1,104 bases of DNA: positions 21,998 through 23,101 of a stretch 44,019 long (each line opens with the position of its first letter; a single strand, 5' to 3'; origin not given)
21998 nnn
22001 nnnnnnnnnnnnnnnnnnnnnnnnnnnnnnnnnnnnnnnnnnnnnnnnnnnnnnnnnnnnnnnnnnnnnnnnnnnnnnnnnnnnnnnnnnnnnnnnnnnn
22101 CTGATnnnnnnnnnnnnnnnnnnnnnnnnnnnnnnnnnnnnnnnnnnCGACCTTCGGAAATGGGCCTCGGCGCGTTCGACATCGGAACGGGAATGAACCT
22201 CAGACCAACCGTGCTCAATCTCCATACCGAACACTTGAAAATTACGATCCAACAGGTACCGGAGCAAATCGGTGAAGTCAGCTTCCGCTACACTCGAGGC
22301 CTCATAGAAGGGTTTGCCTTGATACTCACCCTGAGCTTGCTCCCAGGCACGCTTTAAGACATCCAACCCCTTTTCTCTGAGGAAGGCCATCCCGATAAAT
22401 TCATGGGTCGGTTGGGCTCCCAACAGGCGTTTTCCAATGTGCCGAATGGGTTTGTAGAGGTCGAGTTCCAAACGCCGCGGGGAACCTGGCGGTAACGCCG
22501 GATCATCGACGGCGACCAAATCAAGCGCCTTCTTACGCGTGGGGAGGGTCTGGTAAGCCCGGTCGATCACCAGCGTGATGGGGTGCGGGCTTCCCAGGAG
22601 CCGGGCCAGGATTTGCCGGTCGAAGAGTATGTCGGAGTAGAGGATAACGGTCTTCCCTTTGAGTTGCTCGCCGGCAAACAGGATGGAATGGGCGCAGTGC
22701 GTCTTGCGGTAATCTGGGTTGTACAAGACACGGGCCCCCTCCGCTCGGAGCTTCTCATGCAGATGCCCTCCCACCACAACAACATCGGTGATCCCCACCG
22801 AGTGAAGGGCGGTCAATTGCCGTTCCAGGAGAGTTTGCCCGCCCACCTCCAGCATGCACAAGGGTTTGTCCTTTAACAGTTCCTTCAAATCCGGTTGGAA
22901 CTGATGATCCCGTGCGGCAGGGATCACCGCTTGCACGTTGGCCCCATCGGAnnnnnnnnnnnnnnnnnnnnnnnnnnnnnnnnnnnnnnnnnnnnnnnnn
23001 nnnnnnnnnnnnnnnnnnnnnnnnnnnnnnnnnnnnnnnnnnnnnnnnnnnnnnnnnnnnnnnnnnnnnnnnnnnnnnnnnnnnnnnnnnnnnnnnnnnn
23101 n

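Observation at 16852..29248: pepM without a phosphonopyruvate decarboxylase: the thermodynamic driver of the pathway is missing from the window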

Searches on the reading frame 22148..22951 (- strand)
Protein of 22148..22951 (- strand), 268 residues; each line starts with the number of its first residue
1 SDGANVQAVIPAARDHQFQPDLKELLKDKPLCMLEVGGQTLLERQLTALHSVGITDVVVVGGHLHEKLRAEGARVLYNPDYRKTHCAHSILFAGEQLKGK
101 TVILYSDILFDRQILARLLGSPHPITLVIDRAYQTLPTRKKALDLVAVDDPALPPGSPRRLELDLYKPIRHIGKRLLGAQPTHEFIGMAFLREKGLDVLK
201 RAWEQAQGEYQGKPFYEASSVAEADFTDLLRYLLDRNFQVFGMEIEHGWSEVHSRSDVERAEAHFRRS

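Call 77: search_solved_structures(query=window:22148-22951:-, max_evalue=0.01, show_alignments=3)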
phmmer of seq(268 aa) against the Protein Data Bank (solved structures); distinct sequences matched with E-value up to 0.01: 1.
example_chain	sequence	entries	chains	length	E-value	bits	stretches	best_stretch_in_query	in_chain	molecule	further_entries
1jyk_A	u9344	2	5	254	4.1e-05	26.1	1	21-113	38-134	CTP:phosphocholine Cytidylyltransferase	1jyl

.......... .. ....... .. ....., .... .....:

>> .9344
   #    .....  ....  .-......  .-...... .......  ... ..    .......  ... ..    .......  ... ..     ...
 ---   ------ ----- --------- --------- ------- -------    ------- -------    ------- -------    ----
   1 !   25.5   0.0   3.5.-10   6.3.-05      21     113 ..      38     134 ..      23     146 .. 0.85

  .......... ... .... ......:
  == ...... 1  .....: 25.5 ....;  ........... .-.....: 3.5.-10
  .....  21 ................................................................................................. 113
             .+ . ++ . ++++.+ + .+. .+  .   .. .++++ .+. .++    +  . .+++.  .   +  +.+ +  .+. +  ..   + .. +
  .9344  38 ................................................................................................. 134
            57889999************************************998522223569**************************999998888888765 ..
